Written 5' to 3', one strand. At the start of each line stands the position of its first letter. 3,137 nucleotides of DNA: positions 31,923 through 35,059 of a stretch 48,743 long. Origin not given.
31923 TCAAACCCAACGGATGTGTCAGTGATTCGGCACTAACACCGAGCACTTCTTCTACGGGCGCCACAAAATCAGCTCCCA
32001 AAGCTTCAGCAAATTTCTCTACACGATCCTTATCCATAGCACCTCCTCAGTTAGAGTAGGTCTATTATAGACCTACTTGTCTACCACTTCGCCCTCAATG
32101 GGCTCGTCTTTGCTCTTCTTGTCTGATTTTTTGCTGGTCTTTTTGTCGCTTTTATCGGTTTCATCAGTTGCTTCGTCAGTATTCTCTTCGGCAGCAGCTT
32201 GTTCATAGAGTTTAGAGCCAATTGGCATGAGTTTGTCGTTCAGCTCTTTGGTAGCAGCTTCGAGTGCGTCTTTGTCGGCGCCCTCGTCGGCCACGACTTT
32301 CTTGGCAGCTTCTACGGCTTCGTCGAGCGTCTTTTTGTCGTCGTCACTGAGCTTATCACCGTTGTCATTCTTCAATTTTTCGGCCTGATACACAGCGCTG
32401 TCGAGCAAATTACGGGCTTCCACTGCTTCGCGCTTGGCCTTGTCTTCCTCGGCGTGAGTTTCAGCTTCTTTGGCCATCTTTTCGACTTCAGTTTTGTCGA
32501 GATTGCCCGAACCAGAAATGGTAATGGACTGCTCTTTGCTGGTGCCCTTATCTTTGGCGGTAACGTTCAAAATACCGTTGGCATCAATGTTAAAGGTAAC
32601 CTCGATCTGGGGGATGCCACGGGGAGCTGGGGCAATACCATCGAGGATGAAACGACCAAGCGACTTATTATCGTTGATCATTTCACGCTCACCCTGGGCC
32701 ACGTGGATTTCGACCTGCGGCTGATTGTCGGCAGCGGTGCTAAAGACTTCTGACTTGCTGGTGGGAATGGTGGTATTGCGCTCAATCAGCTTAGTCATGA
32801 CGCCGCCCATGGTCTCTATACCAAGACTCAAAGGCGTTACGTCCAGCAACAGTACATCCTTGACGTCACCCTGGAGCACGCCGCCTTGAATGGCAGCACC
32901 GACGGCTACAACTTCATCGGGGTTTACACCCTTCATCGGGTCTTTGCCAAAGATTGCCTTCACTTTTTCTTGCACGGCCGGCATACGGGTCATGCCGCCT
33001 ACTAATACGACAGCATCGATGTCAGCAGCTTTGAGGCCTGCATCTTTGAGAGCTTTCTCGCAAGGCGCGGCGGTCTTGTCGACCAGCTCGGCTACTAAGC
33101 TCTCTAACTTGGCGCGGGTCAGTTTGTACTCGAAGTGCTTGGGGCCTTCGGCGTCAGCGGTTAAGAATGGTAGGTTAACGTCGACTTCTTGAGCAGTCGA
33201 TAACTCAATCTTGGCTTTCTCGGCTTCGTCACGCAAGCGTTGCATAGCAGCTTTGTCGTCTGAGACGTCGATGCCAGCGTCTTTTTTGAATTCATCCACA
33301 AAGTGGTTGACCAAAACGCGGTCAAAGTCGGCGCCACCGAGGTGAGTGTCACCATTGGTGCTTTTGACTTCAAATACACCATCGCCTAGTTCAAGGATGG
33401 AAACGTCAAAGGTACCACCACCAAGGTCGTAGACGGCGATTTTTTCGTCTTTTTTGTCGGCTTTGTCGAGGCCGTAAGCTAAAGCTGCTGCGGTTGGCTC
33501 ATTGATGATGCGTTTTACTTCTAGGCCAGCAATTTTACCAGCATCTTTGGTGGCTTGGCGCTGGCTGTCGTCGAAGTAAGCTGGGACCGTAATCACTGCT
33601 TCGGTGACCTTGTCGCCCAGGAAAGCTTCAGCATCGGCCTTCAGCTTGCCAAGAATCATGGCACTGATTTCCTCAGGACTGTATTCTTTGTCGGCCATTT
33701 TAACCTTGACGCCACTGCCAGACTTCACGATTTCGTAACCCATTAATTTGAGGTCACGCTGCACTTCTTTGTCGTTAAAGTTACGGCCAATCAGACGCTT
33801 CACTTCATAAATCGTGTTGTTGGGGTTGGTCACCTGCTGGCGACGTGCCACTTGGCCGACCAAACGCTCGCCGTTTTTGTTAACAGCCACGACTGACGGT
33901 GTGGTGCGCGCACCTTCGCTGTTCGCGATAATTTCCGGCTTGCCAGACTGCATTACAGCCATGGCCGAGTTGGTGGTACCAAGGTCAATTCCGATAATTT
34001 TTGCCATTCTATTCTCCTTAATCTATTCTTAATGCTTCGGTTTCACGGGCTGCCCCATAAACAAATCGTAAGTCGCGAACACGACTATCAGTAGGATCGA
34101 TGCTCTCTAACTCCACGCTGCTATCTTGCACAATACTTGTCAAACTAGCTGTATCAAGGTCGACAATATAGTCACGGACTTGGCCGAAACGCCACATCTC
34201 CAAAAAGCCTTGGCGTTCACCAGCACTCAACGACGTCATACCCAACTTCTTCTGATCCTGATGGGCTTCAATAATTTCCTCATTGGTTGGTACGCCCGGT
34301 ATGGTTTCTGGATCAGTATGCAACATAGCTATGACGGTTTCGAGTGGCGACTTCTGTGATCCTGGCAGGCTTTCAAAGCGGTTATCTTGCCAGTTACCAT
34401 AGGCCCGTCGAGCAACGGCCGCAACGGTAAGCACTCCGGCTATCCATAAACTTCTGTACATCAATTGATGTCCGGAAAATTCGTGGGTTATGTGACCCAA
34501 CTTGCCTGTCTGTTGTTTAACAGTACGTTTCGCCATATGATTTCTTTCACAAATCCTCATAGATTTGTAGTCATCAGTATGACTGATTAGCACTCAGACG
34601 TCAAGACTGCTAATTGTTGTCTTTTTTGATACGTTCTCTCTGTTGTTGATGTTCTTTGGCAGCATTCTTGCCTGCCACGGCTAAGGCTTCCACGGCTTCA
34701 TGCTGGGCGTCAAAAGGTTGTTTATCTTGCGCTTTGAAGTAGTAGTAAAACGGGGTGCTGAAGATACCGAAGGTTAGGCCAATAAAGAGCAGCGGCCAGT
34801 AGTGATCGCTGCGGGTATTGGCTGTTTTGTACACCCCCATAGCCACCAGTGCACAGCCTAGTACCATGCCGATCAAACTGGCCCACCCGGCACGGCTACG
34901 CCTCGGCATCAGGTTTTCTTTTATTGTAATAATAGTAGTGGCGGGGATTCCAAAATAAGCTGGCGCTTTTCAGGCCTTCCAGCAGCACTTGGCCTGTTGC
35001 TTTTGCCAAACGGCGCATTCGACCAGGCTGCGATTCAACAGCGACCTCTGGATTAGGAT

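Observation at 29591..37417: CIRCE/HrcA-controlled Hsp70 operon expanded by eight interleaved orphan ORFs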

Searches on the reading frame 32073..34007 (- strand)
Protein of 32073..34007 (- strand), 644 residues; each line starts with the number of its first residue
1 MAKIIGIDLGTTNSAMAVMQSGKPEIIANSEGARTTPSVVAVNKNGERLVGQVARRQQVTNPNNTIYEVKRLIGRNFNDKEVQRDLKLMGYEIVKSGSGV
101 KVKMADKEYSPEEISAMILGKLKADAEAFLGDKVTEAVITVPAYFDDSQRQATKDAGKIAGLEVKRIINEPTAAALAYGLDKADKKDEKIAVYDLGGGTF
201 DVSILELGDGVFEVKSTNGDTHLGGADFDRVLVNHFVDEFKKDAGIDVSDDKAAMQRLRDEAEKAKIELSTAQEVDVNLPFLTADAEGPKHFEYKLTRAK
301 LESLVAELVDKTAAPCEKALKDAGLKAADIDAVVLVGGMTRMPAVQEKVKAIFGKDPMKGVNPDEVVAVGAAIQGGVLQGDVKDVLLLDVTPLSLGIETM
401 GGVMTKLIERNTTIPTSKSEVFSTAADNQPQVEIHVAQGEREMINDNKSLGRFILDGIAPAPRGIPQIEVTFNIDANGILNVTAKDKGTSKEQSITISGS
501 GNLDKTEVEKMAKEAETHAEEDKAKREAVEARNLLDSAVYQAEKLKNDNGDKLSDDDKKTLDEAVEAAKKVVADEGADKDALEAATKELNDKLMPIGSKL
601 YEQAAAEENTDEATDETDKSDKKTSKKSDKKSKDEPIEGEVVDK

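Call 31: search_protein_families(library=pfam, proteins=[window:32073-34007:-], max_evalue=0.001)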
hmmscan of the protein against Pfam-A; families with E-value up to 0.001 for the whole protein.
window:32073-34007:- (644 aa): 2 families
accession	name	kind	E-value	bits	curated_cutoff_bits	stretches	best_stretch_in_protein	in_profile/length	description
PF00012.26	HSP70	-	1.5e-265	882.6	20.6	1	4-601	1-598/599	Hsp70 protein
PF06723.19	MreB_Mbl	-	4.7e-13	49.1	27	1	4-372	3-316/327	MreB/Mbl protein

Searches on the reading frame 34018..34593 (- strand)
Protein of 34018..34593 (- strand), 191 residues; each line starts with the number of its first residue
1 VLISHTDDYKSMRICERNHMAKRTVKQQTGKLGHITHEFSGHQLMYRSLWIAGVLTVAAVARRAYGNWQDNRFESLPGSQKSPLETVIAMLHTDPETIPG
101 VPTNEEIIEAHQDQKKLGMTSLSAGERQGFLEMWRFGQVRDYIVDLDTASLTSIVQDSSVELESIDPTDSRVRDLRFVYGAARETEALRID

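Call 7: search_protein_families(library=pfam, proteins=[window:34018-34593:-], max_evalue=1)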
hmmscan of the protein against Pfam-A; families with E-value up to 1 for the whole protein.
window:34018-34593:- (191 aa): 0 families

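Call 32: search_protein_families(library=ncbifam, proteins=[window:34018-34536:-], max_evalue=1)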
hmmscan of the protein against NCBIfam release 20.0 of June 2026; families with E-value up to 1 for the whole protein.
window:34018-34536:- (172 aa): 0 families

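Call 33: search_protein_families(library=padloc, proteins=[window:34018-34536:-], max_evalue=1)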
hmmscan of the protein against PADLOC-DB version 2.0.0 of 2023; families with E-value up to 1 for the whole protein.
window:34018-34536:- (172 aa): 0 families

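Call 34: search_protein_families(library=phrogs, proteins=[window:34018-34536:-], max_evalue=1)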
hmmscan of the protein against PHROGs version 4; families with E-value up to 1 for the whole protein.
window:34018-34536:- (172 aa): 0 families

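Call 49: find_homologous_proteins(query=window:34018-34536:-, max_evalue=0.01)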
Query window:34018-34536:- (172 aa): 3 proteins with E <= 0.01 among 119 candidates.
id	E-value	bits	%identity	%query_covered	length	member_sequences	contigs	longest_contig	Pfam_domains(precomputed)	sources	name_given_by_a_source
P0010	3.4e-108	376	100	100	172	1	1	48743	-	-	-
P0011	2.5e-20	91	46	61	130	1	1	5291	-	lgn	-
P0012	2.1e-18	85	44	58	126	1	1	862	-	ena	-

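Call 51: find_encoding_contigs(protein=P0011, flank=5000)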
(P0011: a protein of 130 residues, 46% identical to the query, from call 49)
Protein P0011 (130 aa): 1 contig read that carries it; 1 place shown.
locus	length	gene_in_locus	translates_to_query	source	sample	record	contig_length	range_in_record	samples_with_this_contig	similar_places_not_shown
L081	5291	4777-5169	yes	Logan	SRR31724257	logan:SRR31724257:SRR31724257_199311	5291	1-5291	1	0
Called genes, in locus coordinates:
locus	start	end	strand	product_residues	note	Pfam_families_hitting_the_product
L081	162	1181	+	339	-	PF00089:Trypsin, PF13365:Trypsin_2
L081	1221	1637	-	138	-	PF08570:DUF1761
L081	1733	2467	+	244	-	PF00625:Guanylate_kin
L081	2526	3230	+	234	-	PF03444:WHD_HrcA (weak), PF08279:HTH_11 (faint), PF01628:HrcA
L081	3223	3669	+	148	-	PF01025:GrpE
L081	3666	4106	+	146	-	-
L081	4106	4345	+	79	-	-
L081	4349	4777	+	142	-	-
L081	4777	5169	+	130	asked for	-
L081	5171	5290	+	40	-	?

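Call 52: find_encoding_contigs(protein=P0012, flank=5000)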
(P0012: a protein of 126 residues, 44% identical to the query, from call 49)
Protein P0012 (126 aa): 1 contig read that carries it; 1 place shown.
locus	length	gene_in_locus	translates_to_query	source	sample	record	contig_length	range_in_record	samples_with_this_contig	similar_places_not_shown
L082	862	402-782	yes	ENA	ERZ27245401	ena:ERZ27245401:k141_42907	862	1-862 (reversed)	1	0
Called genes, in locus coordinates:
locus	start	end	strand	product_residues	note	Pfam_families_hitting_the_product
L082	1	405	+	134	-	?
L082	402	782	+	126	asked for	-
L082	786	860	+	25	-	?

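Call 56: find_related_loci(query=A1, collection=metagenome_contigs, flank=6000)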
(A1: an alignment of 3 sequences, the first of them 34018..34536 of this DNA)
Query A1 (172 aa) in metagenome_contigs; peptide patterns used: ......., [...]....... (x = any residue, [..] = any of these).
96 stretches matched a pattern; 1 encode a relative of the query (tblastn E <= 1e-3); 1 distinct loci.
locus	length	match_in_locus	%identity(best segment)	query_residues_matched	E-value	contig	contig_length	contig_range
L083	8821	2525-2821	45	66-164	2e-26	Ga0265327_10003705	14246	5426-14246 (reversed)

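Call 59: search_solved_structures(query=A1, max_evalue=10, show_alignments=2)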
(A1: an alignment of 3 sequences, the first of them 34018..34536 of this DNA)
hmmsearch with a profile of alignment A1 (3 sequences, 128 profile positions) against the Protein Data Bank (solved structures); distinct sequences matched with E-value up to 10: 2.
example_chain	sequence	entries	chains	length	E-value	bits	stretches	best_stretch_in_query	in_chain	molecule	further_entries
3kl7_A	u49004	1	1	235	0.49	13.4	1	15-49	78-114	Putative metal-dependent hydrolase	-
9atl_A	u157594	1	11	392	0.85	12.7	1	59-121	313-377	Flagellin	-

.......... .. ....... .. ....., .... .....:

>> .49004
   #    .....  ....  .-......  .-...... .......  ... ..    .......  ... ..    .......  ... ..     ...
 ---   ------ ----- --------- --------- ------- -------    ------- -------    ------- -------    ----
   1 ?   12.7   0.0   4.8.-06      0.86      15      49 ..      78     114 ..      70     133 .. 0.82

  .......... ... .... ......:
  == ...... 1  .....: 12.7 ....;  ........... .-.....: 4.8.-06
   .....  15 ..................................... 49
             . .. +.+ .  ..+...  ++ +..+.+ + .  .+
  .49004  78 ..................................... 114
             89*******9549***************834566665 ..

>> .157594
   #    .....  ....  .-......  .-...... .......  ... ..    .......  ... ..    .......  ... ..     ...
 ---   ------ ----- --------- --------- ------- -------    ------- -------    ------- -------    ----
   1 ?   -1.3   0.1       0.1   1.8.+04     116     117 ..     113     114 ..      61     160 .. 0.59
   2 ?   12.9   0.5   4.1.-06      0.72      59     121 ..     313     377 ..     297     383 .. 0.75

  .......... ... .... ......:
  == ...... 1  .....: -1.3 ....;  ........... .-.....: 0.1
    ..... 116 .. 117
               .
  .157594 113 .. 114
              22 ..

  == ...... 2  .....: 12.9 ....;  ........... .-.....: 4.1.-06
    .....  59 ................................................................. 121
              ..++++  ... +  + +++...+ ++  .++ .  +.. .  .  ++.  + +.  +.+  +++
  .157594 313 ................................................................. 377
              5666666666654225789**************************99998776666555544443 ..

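Call 60: search_protein_families(library=pfam, proteins=[P0011, P0012, L081:3666-4106:+, L081:4106-4345:+, L081:4349-4777:+, L083:4810-5442:+], max_evalue=1)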
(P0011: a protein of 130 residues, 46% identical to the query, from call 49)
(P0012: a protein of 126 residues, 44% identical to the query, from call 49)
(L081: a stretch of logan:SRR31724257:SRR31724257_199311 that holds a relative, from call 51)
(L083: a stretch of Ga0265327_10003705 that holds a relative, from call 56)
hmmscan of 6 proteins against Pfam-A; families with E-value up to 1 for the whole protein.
P0011 (130 aa): 0 families

P0012 (126 aa): 1 family
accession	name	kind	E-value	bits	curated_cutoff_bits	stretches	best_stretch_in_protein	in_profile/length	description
PF21848.1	DUF6907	-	0.029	15.4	26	1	43-92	67-113/116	Domain of unknown function (DUF6907)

L081:3666-4106:+ (146 aa): 0 families

L081:4106-4345:+ (79 aa): 1 family
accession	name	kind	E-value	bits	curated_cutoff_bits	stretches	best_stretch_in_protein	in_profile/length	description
PF16440.10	DUF5037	-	0.13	12.3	25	1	19-71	80-132/247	Domain of unknown function (DUF5037)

L081:4349-4777:+ (142 aa): 2 families
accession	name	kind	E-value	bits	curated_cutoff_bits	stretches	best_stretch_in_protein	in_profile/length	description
PF00076.28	RRM_1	-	0.049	13.9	20.7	1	27-44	10-27/70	RNA recognition motif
PF22564.2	HAAS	-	0.12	13.2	27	1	71-105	3-38/55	HAAS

L083:4810-5442:+ (210 aa): 1 family
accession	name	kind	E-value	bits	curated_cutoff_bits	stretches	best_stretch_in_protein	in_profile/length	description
PF12912.12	N_NLPC_P60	-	0.031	14.8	25.4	1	96-207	12-116/118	NLPC_P60 stabilising domain, N term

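Call 67: predict_structure(alignment_id=A2)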
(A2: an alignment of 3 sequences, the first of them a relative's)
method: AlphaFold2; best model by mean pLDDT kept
length: 130 residues; sequences in the alignment: 3
mean_pLDDT: 85.0   pTM: 0.60
mean pLDDT of the five models: 85.0, 83.2, 83.1, 81.6, 79.7
residues with pLDDT >= 90: 85; 70-90: 24; 50-70: 9; < 50: 12
segments of 3 or more residues with pLDDT < 50: 120-124, 128-130
pLDDT, mean of each block of 10 residues (from residue 1): 76 91 91 90 90 94 94 93 92 94 93 62 46
secondary structure, 60 per line:
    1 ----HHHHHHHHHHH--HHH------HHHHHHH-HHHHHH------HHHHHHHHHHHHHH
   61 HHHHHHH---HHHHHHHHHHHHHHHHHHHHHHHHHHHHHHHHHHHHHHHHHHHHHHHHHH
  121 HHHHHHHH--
elements in order: H5-15 H27-33 H35-40 H47-67 H71-128

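Call 70: fold_search(model_id=the predicted structure, library=pdb)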
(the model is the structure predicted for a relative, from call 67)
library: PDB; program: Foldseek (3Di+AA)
matches with E <= 10: 18; with E <= 0.001: 0
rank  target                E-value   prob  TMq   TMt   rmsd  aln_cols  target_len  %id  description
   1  7ppo_C                4.0e+00  0.03  0.16  0.05  15.3        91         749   15  Structure of SidJ/CaM bound to SdeA in pre-glutamylation state (released 2021-10-27)
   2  6oem_H                4.3e+00  0.06  0.15  0.32  12.0        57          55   12  Cryo-EM structure of mouse RAG1/2 PRC complex (DNA0) (released 2020-01-29)
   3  5ihf_B                4.3e+00  0.02  0.15  0.17   9.6        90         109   16  Salmonella Typhimurium VirG-like (STV) protein (released 2017-03-08)
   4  6tdx_G                4.3e+00  0.02  0.15  0.07  21.8       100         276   18  Cryo-EM structure of Euglena gracilis mitochondrial ATP synthase, rotor, rotational state 1 (released 2019-11-27)
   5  8pkp_A                4.9e+00  0.04  0.20  0.03  11.2        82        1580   18  Cryo-EM structure of the apo Anaphase-promoting complex/cyclosome (APC/C) at 3.2 Angstrom resolution (released 2023-07-19)
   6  6cht_Q                5.2e+00  0.03  0.18  0.13  10.9       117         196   14  HNF4alpha in complex with the corepressor EBP1 fragment (released 2019-02-27)
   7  6cv9_A                5.9e+00  0.09  0.31  0.13  11.9       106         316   16  Cytoplasmic domain of mTRPC6 (released 2018-05-23)
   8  5aqs_D                5.9e+00  0.02  0.17  0.19  14.3       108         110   15  Fragment-based screening of HSP70 sheds light on the functional role of ATP-binding site residues (released 2016-10-05)
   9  6cnj_B                6.3e+00  0.04  0.19  0.09   7.4        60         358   17  Structure of the 2alpha3beta stiochiometry of the human Alpha4Beta2 nicotinic receptor (released 2018-05-02)
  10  6d6u_E                6.8e+00  0.04  0.22  0.11  14.4       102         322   11  Human GABA-A receptor alpha1-beta2-gamma2 subtype in complex with GABA and flumazenil, conformation A (released 2018-06-27)
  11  2hsz_A                7.2e+00  0.02  0.17  0.11  12.9        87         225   11  Crystal structure of a predicted phosphoglycolate phosphatase (hs_0176) from haemophilus somnus 129pt at 1.90 A resolu (released 2006-08-15)
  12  9exo_A                7.7e+00  0.06  0.26  0.06   7.8        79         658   10  Wzc-K540M-2YE MgADP C1 (released 2025-04-23)
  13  6cht_E                8.3e+00  0.04  0.24  0.18   8.6       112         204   12  HNF4alpha in complex with the corepressor EBP1 fragment (released 2019-02-27)
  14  4j2c_C                8.3e+00  0.03  0.22  0.27  13.8        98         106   12  GARP-SNARE Interaction (released 2013-12-25)
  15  8ts6_A                8.3e+00  0.01  0.14  0.05  16.4        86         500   19  Cyanophage A-1(L) portal (released 2024-04-10)
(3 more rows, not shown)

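Call 86: fold_search(model_id=the predicted structure, library=viral)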
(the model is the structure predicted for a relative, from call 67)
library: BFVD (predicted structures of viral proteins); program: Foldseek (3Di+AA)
matches with E <= 10: 92; with E <= 0.001: 0
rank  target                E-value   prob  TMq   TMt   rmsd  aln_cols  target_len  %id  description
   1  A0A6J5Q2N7            5.5e-01  0.10  0.19  0.15  17.5        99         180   14  Uncharacterized protein [uncultured Caudovirales phage]
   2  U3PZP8                5.9e-01  0.14  0.26  0.12  23.0       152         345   11  (no name in the UniProt tables at hand)
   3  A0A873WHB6            9.3e-01  0.44  0.34  0.54   9.1        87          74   18  Uncharacterized protein [Streptomyces phage Shaeky]
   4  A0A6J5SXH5            1.1e+00  0.08  0.19  0.30  14.5        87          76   22  Uncharacterized protein [uncultured Caudovirales phage]
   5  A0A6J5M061            1.2e+00  0.12  0.25  0.14   9.0        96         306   16  Uncharacterized protein [uncultured Caudovirales phage]
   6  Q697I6                1.9e+00  0.06  0.20  0.20  15.7       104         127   15  Virion associated protein (Fragment) [Vulture herpesvirus]
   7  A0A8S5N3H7            2.2e+00  0.05  0.17  0.17  11.7       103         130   10  Uncharacterized protein [Siphoviridae sp. ctRuT6]
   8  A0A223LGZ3            2.4e+00  0.09  0.25  0.31   9.6        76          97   13  Uncharacterized protein [Erwinia phage vB_EamM_RisingSun]
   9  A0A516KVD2            2.4e+00  0.07  0.20  0.27  11.8        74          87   18  (no name in the UniProt tables at hand)
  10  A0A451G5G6            2.7e+00  0.12  0.32  0.12  15.6       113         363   15  Phosphoprotein [alfalfa-associated nucleorhabdovirus]
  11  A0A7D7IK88            2.9e+00  0.06  0.17  0.06  13.6        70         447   17  RNA-directed RNA polymerase [Lepidopteran anphe-related virus OKIAV50]
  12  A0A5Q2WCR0            2.9e+00  0.03  0.15  0.19  16.3        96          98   12  Uncharacterized protein [Bacillus phage vB_Bpu_PumA1]
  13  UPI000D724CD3         2.9e+00  0.02  0.14  0.12  27.2        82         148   15  (no name look-up for this kind of identifier)
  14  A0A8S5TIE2            3.1e+00  0.14  0.28  0.24   7.0        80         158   11  DUF5651 domain-containing protein [Myoviridae sp. ct9dX1]
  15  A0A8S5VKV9            3.1e+00  0.08  0.30  0.08  13.6       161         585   11  (no name in the UniProt tables at hand)
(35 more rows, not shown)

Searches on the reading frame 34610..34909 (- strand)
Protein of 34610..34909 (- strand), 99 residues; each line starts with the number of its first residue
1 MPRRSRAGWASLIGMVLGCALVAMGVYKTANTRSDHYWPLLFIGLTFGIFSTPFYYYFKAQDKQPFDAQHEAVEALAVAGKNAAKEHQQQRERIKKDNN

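Call 7: search_protein_families(library=pfam, proteins=[window:34610-34909:-], max_evalue=1)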
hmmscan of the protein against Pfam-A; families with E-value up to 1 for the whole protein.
window:34610-34909:- (99 aa): 4 families
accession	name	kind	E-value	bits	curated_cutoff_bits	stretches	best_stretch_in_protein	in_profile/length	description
PF12679.13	ABC2_membrane_2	-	0.029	14.1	27.2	1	3-87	12-65/283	ABC-2 family transporter protein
PF11700.14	ATG22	-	0.03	13.5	24.1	1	11-83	201-277/482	Vacuole effluxer Atg22 like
PF16080.10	Phage_holin_2_3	-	0.12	12.8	28.8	0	8-28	25-45/56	Bacteriophage holin family HP1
PF18917.5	LiaI-LiaF-like_TM1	-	0.32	11.5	27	0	16-46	2-38/42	LiaI-LiaF-like transmembrane region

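Call 32: search_protein_families(library=ncbifam, proteins=[window:34610-34909:-], max_evalue=1)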
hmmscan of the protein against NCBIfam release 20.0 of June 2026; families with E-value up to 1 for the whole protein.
window:34610-34909:- (99 aa): 2 families
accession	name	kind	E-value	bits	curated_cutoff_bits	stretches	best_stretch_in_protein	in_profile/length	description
NF040514.1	CAL67264_fam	equivalog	0.0056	16.9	50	1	8-30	7-29/57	CAL67264 family membrane protein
NF058603.1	SCO2097_fam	equivalog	0.084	13.2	110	1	5-91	39-117/129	SCO2097 family morphological protein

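Call 33: search_protein_families(library=padloc, proteins=[window:34610-34909:-], max_evalue=1)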
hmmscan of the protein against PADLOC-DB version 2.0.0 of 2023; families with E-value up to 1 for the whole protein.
window:34610-34909:- (99 aa): 0 families

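Call 34: search_protein_families(library=phrogs, proteins=[window:34610-34909:-], max_evalue=1)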
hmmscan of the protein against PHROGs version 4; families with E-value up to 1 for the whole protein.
window:34610-34909:- (99 aa): 2 families
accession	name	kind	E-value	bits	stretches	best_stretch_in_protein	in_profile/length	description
phrog_1299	-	lysis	0.12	13.2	1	9-69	33-91/100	holin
phrog_37671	-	unknown function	0.13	13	1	5-43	47-86/196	-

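Call 73: find_related_loci(query=window:34610-34909:-, collection=viral_contigs, flank=3000)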
Query window:34610-34909:- (99 aa) in viral_contigs; peptide patterns used: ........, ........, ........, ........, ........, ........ (x = any residue, [..] = any of these).
8 stretches matched a pattern, but none encodes a relative of the query by tblastn (E <= 1e-3).
